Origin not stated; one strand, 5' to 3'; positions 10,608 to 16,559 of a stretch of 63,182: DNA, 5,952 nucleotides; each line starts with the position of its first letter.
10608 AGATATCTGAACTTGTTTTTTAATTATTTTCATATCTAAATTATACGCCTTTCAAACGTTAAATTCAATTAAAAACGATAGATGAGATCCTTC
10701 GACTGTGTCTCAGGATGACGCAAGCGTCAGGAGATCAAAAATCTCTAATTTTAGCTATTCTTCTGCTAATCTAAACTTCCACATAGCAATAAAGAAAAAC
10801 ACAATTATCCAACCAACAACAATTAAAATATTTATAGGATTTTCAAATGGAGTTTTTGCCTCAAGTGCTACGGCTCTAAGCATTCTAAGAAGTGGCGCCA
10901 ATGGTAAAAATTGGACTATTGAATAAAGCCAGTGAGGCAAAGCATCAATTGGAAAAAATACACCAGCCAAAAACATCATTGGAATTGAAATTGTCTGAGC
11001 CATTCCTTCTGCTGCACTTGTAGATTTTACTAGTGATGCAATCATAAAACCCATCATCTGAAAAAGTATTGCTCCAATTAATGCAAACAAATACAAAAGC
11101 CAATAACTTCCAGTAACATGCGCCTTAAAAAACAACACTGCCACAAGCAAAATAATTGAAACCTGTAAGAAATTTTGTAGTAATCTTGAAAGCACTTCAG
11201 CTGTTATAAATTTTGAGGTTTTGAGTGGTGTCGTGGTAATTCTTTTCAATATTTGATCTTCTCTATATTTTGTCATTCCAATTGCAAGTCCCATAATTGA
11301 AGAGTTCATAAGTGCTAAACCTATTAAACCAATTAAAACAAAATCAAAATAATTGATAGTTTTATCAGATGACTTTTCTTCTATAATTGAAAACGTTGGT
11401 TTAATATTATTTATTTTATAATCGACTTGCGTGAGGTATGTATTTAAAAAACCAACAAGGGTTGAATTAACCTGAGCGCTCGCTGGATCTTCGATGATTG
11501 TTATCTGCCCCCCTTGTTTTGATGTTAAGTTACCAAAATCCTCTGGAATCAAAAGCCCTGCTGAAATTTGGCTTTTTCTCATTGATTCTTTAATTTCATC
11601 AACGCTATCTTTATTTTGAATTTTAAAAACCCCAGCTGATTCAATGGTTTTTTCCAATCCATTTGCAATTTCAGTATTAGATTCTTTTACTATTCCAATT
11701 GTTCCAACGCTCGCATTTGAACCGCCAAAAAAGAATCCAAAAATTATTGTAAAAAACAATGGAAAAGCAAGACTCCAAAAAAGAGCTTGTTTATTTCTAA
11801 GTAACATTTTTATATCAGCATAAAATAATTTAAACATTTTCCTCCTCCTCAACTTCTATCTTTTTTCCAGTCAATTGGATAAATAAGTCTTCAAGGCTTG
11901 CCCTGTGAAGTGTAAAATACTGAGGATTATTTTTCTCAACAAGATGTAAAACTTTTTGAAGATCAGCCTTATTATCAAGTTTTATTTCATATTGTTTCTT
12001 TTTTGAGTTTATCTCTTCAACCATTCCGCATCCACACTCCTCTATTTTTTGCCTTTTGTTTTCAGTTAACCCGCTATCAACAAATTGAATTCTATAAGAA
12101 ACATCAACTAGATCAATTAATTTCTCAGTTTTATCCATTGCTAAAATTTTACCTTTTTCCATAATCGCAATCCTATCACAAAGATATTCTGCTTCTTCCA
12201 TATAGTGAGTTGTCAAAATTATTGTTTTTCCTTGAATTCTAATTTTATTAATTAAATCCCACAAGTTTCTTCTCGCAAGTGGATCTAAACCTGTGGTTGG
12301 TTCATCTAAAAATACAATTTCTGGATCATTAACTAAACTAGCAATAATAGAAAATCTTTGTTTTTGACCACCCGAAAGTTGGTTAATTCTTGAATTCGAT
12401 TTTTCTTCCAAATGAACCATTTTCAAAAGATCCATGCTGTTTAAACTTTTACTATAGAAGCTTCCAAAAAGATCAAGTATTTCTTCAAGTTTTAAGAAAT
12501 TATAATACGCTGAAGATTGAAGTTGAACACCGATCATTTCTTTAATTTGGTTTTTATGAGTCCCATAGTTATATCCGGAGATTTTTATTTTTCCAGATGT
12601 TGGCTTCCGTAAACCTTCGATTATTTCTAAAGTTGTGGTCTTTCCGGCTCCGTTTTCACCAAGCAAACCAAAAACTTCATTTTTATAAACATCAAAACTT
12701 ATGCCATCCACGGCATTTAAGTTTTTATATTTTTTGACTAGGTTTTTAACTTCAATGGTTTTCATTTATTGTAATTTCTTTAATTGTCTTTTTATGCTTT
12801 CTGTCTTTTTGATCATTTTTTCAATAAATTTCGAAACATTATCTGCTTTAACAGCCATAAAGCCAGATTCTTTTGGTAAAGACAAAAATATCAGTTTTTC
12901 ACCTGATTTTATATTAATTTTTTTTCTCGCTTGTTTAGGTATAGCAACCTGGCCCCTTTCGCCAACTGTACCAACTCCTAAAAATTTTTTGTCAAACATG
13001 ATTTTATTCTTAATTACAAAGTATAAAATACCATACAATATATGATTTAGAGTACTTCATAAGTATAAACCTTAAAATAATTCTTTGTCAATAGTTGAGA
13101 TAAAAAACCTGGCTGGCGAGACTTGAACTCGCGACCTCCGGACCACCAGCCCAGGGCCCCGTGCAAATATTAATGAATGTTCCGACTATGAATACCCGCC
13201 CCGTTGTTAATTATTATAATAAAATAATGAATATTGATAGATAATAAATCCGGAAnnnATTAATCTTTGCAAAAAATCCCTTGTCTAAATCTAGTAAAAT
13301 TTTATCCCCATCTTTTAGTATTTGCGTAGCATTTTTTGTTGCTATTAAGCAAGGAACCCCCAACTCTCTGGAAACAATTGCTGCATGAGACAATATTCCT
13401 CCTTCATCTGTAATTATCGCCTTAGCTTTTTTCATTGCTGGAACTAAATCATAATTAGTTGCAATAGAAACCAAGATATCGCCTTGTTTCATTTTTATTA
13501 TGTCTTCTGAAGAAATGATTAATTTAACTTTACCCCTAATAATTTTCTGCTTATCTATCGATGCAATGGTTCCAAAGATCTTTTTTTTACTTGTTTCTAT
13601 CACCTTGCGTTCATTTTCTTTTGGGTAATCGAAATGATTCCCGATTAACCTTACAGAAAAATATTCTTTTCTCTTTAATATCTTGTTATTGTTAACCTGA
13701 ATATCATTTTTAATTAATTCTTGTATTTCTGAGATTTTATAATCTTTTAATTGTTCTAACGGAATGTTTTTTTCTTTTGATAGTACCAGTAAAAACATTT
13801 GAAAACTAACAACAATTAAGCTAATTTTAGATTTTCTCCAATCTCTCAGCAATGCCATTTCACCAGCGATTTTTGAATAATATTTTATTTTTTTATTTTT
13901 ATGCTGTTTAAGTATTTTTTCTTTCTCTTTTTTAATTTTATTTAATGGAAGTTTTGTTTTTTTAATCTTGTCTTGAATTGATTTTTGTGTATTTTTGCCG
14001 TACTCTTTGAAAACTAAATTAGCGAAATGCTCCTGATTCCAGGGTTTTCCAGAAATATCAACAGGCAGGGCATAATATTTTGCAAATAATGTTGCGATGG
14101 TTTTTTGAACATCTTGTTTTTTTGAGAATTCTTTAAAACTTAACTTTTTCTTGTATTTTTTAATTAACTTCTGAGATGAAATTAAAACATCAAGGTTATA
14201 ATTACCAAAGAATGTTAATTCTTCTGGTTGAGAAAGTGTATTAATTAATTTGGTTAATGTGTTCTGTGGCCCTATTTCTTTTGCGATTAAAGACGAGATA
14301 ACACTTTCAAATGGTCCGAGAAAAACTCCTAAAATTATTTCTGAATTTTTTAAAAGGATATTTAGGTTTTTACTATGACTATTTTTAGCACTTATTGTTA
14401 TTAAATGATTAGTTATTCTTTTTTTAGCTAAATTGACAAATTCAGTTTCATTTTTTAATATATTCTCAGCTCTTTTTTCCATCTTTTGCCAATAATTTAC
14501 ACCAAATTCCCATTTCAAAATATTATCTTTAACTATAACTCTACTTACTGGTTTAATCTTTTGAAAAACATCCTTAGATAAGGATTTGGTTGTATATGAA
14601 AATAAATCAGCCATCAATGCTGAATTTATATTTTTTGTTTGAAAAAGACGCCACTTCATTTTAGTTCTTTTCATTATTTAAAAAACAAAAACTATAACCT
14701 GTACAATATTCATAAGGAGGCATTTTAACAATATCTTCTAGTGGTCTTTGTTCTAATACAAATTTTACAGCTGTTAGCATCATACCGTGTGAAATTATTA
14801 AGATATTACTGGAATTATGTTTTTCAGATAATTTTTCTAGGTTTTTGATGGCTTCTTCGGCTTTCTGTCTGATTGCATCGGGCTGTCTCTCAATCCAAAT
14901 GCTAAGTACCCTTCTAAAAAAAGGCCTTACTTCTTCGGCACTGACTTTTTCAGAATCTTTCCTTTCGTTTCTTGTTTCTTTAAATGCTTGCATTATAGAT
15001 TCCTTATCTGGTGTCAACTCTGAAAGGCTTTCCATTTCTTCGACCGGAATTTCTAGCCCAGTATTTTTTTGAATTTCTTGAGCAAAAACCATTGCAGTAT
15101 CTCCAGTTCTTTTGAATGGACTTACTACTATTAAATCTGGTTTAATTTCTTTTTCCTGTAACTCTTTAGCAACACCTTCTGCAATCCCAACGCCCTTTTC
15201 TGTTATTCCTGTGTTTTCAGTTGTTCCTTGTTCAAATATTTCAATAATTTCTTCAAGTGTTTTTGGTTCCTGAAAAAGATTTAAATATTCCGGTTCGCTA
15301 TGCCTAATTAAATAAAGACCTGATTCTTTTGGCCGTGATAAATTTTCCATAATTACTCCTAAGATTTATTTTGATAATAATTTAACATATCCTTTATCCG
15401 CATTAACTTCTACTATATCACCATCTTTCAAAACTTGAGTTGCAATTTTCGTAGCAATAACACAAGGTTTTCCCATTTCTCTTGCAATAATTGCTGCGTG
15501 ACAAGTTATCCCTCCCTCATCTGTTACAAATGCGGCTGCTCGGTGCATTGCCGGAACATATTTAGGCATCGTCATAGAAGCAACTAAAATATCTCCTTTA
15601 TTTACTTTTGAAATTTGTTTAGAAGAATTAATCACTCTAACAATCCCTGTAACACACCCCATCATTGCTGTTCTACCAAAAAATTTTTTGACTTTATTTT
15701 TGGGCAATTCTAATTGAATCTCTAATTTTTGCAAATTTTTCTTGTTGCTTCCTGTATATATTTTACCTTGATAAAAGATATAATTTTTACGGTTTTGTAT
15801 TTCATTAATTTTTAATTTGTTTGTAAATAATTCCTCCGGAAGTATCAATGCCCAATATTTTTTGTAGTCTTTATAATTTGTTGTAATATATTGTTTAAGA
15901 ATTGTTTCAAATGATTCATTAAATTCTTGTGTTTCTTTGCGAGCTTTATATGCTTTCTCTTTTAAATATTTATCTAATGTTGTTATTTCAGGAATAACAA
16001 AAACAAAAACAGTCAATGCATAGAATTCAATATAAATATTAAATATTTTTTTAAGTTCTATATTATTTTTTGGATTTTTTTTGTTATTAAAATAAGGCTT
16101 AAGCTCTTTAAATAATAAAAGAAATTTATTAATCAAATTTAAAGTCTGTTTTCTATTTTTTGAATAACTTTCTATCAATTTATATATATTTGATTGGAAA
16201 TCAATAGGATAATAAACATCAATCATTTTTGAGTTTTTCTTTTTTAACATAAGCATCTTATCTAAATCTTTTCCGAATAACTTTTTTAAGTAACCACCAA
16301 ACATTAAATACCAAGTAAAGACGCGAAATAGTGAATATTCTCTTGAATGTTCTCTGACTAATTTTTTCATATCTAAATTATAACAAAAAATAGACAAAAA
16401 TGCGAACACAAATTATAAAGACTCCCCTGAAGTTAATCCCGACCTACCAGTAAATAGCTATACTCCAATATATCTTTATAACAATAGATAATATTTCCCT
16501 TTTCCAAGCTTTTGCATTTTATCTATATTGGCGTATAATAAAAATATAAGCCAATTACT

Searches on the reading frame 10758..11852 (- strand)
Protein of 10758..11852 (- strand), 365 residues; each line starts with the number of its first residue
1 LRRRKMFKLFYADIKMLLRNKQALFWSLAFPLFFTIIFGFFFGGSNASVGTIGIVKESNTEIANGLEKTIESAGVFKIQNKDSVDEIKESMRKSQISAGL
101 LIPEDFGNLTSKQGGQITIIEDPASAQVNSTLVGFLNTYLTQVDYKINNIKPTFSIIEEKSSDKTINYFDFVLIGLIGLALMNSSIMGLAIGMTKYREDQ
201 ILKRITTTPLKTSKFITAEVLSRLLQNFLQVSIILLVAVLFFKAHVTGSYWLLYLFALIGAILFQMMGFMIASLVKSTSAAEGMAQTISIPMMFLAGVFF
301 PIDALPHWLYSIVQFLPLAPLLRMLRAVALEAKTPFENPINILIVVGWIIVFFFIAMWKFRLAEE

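Call 65: search_protein_families(library=pfam, proteins=[window:10758-11852:-], max_evalue=0.0001)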
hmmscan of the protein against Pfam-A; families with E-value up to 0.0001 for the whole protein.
window:10758-11852:- (365 aa): 3 families
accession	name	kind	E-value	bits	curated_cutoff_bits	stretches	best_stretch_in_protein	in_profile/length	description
PF12698.13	ABC2_membrane_3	-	6.8e-40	137.6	31.6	1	23-358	3-347/347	ABC-2 family transporter protein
PF01061.29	ABC2_membrane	-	1.5e-25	90.5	26.9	1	167-328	50-209/211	ABC-2 type transporter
PF12679.13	ABC2_membrane_2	-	4.2e-06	26.7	27.2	1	11-361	5-279/283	ABC-2 family transporter protein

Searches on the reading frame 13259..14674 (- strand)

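Call 65: search_protein_families(library=pfam, proteins=[window:13259-14674:-], max_evalue=0.0001)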
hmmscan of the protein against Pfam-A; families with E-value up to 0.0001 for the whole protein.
window:13259-14674:- (472 aa): 1 family
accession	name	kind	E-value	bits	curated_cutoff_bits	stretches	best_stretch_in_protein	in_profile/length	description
PF00391.29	PEP-utilizers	-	1.7e-22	79.2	23.1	1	396-466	2-72/72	PEP-utilising enzyme, mobile domain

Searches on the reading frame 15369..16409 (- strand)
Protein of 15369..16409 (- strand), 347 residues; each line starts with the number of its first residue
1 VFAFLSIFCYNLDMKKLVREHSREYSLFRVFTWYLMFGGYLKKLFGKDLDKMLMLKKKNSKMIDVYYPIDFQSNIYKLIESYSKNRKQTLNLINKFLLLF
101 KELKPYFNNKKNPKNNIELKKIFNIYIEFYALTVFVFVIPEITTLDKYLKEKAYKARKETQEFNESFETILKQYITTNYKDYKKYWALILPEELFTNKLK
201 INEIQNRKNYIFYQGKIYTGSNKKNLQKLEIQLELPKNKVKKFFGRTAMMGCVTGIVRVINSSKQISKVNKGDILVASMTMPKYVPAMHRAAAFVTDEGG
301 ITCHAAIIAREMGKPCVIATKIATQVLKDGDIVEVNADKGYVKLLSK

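Call 65: search_protein_families(library=pfam, proteins=[window:15369-16409:-], max_evalue=0.0001)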
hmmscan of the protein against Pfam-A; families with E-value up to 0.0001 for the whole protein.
window:15369-16409:- (347 aa): 1 family
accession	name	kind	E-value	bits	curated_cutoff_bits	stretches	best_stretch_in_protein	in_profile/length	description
PF00391.29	PEP-utilizers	-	3.6e-26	91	23.1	1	270-340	2-72/72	PEP-utilising enzyme, mobile domain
